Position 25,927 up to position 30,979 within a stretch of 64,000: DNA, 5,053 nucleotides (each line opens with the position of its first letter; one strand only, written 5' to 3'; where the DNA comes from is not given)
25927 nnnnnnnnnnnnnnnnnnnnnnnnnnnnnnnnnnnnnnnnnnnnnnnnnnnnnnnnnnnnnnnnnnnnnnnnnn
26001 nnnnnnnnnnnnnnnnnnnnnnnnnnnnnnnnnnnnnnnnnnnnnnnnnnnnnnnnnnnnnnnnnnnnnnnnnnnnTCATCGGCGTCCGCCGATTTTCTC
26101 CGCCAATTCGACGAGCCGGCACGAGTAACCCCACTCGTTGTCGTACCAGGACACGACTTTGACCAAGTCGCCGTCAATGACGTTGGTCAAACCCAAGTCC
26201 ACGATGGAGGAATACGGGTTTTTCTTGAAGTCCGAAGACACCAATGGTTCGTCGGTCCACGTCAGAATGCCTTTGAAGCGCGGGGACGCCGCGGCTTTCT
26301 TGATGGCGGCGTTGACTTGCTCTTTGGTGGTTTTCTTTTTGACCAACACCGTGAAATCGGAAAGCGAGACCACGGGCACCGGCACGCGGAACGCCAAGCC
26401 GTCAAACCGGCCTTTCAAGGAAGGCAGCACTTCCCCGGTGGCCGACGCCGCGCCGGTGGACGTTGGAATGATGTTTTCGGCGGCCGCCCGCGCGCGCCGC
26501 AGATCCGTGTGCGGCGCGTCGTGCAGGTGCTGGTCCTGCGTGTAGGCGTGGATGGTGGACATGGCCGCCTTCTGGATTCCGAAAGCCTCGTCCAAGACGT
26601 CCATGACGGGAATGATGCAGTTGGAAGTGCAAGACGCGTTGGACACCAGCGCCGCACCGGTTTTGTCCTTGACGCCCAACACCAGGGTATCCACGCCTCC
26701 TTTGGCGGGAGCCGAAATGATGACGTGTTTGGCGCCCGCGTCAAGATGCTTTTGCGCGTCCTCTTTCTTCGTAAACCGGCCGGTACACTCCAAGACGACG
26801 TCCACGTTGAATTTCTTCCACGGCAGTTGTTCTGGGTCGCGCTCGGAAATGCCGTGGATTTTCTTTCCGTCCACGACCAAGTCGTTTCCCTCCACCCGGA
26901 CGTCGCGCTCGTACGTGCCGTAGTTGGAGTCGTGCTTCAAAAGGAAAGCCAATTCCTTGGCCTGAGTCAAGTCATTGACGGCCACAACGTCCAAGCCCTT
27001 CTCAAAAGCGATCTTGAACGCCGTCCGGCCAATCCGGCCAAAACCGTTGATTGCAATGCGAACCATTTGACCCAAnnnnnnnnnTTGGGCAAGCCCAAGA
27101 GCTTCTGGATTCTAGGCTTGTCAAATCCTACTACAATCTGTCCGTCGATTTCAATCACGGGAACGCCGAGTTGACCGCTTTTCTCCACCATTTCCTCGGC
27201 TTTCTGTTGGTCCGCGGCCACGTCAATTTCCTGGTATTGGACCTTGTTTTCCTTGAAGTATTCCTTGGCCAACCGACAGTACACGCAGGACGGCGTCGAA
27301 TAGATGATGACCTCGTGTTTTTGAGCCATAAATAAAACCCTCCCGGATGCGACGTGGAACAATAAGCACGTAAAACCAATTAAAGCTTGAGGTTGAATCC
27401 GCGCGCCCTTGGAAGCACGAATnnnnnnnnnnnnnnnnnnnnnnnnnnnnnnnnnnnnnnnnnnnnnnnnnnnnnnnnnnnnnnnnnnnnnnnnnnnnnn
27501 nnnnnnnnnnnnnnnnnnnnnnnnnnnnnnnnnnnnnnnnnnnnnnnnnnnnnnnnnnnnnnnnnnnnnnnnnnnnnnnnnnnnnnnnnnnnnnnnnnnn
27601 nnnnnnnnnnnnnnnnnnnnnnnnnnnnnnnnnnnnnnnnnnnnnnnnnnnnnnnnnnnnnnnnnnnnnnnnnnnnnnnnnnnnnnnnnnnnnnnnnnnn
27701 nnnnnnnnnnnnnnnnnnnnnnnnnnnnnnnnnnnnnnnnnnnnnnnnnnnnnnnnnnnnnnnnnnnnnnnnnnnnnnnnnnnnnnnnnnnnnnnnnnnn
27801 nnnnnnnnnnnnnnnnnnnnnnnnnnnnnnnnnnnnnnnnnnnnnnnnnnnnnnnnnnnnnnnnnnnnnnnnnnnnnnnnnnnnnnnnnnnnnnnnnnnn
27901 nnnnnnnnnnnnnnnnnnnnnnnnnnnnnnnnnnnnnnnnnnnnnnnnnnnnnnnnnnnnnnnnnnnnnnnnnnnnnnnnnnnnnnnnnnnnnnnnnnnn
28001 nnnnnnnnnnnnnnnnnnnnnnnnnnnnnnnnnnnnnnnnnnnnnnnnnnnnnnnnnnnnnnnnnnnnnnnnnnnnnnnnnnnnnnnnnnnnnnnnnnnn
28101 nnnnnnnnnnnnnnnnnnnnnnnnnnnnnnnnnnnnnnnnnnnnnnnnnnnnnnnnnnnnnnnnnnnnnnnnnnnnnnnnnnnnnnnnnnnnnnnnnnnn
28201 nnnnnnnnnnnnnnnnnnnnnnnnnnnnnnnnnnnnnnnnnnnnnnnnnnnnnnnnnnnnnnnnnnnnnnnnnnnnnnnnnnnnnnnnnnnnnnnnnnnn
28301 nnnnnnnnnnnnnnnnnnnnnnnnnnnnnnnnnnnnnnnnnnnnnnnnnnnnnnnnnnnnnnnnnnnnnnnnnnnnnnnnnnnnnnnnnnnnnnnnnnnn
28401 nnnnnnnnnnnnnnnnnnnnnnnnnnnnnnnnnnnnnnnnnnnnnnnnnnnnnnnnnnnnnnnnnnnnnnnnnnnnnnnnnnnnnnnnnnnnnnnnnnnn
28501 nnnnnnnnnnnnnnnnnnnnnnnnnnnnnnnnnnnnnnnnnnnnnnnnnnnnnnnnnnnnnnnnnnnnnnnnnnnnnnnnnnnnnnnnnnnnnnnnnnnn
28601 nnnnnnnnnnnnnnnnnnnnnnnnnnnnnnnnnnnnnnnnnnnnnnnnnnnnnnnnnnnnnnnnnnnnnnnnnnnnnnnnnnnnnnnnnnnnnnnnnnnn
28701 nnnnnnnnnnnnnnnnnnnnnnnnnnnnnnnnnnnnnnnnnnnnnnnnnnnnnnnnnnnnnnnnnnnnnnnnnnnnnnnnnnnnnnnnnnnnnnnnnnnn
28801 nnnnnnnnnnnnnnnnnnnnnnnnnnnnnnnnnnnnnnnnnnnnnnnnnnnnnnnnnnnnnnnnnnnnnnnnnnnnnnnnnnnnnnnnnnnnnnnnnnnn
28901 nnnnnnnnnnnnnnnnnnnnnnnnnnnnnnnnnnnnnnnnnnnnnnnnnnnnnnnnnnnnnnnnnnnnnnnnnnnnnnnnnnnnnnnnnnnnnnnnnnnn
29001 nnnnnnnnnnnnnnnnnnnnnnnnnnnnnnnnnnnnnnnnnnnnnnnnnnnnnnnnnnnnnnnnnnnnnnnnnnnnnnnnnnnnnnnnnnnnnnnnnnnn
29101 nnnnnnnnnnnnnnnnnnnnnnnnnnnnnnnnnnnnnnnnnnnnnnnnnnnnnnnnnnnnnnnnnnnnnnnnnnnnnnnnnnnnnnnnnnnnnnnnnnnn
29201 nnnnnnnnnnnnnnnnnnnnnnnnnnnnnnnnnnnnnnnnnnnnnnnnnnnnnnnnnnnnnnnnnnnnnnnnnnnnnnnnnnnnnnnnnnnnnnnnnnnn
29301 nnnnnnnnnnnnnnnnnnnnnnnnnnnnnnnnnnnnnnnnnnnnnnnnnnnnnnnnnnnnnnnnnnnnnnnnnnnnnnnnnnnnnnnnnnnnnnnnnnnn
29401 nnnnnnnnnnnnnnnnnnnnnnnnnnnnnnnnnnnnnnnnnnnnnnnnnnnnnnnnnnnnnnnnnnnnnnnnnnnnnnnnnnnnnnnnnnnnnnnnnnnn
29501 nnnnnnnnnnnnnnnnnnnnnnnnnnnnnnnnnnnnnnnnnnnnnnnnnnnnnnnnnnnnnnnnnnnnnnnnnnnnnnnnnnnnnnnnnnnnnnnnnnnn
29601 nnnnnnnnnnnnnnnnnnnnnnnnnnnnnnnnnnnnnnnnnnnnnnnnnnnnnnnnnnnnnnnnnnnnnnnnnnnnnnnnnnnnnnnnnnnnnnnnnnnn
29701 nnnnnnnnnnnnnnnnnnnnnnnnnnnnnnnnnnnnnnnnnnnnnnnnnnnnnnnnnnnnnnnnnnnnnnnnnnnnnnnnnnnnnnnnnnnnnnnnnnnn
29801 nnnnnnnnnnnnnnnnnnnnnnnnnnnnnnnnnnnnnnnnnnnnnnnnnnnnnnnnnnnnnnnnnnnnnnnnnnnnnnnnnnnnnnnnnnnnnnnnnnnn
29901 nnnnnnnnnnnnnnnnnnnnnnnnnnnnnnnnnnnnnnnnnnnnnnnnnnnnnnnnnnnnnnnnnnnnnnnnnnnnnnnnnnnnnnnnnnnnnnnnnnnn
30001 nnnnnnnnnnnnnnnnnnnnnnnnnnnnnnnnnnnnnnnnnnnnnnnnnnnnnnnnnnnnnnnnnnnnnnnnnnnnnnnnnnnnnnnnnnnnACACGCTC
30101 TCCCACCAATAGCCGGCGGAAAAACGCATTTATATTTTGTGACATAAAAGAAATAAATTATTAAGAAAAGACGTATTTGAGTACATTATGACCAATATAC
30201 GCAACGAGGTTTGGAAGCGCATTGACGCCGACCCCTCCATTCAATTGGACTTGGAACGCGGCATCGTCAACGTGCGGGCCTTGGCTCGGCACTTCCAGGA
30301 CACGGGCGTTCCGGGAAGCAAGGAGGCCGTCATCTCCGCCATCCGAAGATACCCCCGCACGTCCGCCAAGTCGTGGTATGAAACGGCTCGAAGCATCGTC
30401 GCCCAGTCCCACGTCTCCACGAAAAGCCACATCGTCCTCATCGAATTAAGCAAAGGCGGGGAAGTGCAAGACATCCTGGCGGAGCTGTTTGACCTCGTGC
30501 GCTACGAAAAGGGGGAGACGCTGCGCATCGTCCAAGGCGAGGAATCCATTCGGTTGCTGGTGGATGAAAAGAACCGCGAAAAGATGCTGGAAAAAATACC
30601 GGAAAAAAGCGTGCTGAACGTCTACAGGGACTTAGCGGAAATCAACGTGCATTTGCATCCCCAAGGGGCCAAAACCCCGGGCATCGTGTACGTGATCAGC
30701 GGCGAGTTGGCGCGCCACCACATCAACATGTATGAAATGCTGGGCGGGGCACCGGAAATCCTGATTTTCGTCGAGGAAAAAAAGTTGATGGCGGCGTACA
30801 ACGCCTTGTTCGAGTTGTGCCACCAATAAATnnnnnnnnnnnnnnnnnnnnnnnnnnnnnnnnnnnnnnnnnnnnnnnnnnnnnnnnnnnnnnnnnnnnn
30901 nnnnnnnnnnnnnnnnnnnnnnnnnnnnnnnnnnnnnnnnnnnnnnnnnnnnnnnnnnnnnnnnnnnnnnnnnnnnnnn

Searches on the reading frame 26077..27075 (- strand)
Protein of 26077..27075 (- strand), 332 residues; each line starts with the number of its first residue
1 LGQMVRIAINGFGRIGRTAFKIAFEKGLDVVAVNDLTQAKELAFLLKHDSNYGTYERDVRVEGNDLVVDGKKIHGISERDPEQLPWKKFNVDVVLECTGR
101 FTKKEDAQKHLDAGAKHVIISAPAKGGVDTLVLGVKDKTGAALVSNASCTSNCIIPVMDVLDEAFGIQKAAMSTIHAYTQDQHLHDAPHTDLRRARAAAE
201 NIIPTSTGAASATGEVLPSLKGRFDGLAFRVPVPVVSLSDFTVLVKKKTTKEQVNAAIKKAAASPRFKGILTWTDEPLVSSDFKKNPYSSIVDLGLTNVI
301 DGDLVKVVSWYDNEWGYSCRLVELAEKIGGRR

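Call 65: search_protein_families(library=pfam, proteins=[window:26077-27075:-], max_evalue=0.001)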
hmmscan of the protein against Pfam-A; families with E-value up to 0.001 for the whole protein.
window:26077-27075:- (332 aa): 2 families
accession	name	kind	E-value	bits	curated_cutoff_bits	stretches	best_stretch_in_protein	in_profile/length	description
PF02800.25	Gp_dh_C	-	4.8e-61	205.4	24.4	1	154-311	1-158/158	Glyceraldehyde 3-phosphate dehydrogenase, C-terminal domain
PF00044.30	Gp_dh_N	-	2e-35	121.6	31.7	1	5-104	1-101/101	Glyceraldehyde 3-phosphate dehydrogenase, NAD binding domain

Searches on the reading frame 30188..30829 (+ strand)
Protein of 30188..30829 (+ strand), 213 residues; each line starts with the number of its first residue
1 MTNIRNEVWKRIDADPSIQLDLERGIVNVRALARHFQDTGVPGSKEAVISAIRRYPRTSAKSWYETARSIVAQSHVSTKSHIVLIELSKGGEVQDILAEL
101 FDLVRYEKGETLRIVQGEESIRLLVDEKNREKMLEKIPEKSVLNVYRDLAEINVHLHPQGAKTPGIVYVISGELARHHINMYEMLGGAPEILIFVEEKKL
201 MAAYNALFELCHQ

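Call 65: search_protein_families(library=pfam, proteins=[window:30188-30829:+], max_evalue=0.001)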
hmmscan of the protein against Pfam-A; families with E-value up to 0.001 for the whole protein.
window:30188-30829:+ (213 aa): 2 families
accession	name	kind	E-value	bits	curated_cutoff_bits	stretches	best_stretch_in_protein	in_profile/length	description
PF13840.12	ACT_7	-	7.8e-06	26.1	27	1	147-207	4-63/65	ACT domain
PF24367.1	DUF7523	-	0.00014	22.7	27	1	11-85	9-75/158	Family of unknown function (DUF7523)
